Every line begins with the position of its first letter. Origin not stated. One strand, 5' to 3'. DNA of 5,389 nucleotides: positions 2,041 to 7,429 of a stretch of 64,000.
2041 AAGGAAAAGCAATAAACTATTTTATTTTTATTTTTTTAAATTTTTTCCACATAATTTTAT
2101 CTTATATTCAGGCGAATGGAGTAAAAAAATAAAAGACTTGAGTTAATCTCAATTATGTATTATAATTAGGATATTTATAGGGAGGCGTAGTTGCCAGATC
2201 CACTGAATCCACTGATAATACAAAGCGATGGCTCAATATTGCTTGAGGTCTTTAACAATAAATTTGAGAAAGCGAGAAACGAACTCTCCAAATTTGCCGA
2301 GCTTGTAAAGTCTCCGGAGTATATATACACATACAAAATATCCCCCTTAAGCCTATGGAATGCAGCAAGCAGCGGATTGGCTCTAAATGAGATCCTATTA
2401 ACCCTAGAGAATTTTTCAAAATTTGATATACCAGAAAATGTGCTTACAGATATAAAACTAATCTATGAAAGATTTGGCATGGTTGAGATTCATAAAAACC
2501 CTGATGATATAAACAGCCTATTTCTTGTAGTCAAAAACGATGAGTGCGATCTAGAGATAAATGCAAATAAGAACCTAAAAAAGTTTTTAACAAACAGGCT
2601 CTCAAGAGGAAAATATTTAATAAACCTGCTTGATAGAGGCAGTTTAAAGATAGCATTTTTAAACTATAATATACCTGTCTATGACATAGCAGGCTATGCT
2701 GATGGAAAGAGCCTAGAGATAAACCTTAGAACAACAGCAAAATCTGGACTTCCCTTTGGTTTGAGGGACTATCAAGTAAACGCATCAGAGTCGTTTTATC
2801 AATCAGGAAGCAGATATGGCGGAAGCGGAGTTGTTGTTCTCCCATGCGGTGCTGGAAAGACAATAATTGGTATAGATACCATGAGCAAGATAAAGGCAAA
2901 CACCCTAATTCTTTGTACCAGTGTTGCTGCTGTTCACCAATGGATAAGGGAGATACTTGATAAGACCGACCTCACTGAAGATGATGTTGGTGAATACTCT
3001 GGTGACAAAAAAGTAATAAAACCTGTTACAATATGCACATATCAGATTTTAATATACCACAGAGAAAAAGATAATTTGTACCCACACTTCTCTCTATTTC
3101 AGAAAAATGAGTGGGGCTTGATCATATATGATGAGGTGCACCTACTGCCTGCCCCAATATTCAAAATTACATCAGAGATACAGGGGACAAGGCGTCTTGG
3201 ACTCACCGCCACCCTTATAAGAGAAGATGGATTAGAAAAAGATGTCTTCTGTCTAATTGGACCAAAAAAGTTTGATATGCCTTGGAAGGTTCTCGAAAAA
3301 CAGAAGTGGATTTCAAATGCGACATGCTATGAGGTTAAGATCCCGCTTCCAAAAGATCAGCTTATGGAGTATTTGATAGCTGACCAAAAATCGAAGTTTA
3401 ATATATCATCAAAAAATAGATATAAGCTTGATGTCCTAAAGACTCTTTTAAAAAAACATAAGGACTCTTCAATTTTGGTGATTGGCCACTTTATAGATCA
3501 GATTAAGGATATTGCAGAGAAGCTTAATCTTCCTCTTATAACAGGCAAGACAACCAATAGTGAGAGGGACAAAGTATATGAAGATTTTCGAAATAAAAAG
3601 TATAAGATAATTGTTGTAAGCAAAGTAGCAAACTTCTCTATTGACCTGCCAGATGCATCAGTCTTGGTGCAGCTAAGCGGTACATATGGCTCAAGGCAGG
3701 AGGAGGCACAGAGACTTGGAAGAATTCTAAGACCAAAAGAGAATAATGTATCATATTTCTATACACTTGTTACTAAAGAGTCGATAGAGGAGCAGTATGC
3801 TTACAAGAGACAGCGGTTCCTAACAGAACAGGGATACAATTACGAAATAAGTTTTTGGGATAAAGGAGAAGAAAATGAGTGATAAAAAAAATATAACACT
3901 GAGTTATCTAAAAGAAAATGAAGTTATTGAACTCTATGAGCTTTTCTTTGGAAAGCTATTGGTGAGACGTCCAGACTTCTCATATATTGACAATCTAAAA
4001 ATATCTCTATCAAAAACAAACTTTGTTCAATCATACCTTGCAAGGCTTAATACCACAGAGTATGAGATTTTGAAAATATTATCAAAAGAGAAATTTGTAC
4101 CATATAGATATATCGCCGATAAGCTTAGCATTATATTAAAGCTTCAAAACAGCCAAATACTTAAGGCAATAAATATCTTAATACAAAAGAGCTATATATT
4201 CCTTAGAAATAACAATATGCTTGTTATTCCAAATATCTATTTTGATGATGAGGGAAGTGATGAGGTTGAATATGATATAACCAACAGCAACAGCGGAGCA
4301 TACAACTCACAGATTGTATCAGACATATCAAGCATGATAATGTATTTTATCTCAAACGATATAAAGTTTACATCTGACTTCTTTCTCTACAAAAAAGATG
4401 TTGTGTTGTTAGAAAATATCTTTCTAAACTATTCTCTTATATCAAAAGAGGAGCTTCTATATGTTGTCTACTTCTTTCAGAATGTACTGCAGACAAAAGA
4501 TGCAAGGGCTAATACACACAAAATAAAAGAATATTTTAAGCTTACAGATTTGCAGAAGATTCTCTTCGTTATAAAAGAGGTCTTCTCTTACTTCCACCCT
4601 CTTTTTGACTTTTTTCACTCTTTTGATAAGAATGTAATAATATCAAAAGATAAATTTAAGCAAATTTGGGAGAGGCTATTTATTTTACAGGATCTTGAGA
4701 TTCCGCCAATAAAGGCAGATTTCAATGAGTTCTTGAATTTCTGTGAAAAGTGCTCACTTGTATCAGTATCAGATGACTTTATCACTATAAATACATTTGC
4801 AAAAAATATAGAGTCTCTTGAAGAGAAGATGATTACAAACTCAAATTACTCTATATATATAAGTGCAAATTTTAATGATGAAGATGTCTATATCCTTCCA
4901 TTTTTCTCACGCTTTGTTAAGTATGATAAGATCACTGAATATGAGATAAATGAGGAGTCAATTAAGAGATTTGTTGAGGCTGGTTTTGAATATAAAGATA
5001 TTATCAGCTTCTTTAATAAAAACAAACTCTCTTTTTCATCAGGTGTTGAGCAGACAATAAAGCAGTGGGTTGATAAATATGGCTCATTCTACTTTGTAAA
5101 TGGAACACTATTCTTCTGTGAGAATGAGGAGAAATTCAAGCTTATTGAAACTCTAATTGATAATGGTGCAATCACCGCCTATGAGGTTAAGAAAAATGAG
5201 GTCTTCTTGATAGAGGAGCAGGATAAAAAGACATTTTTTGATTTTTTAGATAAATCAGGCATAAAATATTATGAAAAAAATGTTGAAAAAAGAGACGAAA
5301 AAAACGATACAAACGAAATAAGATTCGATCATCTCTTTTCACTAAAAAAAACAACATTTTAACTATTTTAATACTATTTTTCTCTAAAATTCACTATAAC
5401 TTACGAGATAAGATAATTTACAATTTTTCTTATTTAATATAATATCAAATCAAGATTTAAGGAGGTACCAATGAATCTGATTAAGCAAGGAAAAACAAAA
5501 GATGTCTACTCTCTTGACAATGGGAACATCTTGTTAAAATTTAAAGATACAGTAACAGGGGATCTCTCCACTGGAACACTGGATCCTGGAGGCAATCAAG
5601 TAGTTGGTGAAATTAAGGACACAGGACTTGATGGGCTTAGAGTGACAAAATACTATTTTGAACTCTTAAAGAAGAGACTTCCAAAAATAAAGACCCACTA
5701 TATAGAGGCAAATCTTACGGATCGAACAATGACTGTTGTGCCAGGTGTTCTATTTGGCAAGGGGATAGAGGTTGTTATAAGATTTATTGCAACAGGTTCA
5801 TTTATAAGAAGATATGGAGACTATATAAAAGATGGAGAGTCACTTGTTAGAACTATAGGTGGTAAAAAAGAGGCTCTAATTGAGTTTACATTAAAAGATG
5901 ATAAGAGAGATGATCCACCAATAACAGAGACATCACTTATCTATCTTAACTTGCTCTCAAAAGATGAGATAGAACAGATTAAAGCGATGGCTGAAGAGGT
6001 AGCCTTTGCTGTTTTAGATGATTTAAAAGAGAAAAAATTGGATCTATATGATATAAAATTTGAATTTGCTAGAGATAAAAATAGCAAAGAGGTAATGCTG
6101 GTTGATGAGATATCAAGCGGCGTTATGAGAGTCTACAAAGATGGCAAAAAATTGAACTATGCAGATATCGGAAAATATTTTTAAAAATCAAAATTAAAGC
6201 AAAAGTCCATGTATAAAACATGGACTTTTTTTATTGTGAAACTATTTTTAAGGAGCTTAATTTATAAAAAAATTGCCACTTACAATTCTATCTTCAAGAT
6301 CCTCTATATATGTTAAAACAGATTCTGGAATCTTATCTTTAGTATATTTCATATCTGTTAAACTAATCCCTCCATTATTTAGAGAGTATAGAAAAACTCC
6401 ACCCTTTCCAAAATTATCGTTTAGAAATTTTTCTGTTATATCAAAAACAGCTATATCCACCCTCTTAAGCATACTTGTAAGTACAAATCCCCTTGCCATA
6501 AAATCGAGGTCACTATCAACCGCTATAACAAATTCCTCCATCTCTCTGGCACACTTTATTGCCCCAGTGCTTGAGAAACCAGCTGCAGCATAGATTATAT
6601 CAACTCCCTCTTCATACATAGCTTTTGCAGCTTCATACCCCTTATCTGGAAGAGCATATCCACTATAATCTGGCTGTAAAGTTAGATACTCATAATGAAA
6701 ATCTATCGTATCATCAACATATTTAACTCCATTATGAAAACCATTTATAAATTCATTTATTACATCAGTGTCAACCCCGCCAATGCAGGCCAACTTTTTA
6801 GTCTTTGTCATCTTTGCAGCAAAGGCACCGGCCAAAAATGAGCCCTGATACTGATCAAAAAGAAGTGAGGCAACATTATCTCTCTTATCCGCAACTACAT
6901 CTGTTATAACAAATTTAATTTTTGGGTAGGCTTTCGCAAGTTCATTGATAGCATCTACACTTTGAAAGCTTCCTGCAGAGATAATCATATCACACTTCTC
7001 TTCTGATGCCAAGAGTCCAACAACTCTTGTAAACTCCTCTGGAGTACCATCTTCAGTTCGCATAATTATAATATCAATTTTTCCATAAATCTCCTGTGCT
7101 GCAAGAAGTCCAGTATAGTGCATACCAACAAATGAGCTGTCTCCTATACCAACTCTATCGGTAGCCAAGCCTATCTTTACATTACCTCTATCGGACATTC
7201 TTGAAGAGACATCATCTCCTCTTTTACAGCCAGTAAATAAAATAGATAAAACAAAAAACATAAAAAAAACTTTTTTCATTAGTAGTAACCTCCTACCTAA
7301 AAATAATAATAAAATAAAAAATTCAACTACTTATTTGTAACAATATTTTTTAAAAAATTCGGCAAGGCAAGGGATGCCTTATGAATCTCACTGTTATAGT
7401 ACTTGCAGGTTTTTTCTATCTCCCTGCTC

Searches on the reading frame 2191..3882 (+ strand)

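Call 57: search_protein_families(library=pfam, proteins=[window:2191-3882:+], max_evalue=0.00001)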
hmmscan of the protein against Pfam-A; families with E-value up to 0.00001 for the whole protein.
window:2191-3882:+ (563 aa): 4 families
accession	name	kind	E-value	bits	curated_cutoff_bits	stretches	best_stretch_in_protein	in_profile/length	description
PF16203.11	ERCC3_RAD25_C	-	1.8e-46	158.9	27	1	368-553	1-194/248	ERCC3/RAD25/XPB C-terminal helicase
PF13625.11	Helicase_C_3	-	6.3e-24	84.8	34.2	1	8-137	1-124/125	Helicase conserved C-terminal domain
PF04851.21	ResIII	-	5.7e-20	72.3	22.5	1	190-343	3-163/164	Type III restriction enzyme, res subunit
PF00271.37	Helicase_C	-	2.9e-17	63.3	23.5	1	412-515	2-109/110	Helicase conserved C-terminal domain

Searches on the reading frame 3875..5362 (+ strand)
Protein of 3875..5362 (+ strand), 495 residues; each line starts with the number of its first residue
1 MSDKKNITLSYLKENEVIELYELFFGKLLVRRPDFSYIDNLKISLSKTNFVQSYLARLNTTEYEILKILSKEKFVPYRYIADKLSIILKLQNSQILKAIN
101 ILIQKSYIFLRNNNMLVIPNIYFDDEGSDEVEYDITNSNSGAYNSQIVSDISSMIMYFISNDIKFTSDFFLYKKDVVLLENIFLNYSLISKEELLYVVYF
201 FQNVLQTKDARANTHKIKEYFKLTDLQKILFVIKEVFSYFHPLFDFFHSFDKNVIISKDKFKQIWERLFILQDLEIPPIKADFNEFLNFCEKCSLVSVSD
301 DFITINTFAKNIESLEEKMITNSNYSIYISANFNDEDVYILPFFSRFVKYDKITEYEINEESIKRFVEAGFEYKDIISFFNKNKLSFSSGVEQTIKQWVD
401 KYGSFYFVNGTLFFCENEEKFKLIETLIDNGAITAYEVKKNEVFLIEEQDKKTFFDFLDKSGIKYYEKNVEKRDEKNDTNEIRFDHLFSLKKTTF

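Call 57: search_protein_families(library=pfam, proteins=[window:3875-5362:+], max_evalue=0.00001)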
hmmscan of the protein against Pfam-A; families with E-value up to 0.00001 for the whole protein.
window:3875-5362:+ (495 aa): 1 family
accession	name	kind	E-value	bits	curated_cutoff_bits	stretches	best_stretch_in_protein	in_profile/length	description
PF13625.11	Helicase_C_3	-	7.6e-06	26.4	34.2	0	324-437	6-120/125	Helicase conserved C-terminal domain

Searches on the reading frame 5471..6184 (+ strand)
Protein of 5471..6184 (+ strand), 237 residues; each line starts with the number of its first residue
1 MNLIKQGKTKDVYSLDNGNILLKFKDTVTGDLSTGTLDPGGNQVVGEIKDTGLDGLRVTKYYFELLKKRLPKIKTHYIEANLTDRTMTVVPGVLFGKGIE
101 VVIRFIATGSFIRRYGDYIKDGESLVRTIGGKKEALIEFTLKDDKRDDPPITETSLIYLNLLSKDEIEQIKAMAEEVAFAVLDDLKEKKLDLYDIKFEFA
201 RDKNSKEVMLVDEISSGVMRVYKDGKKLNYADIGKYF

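Call 57: search_protein_families(library=pfam, proteins=[window:5471-6184:+], max_evalue=0.00001)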
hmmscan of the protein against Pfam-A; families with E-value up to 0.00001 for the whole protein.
window:5471-6184:+ (237 aa): 1 family
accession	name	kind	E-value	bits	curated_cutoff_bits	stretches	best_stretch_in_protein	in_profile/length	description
PF01259.24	SAICAR_synt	-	1.2e-28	100.9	20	1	4-226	2-201/233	SAICAR synthetase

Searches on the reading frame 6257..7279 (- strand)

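Call 57: search_protein_families(library=pfam, proteins=[window:6257-7279:-], max_evalue=0.00001)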
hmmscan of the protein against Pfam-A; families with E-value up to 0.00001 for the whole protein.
window:6257-7279:- (340 aa): 2 families
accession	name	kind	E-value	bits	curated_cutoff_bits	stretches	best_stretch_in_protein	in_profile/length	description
PF02608.20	Bmp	-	4.1e-53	180.8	24.1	1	42-319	9-277/301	ABC transporter substrate-binding protein PnrA-like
PF13407.12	Peripla_BP_4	-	7.4e-06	26.1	35.1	0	120-255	80-217/258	Periplasmic binding protein domain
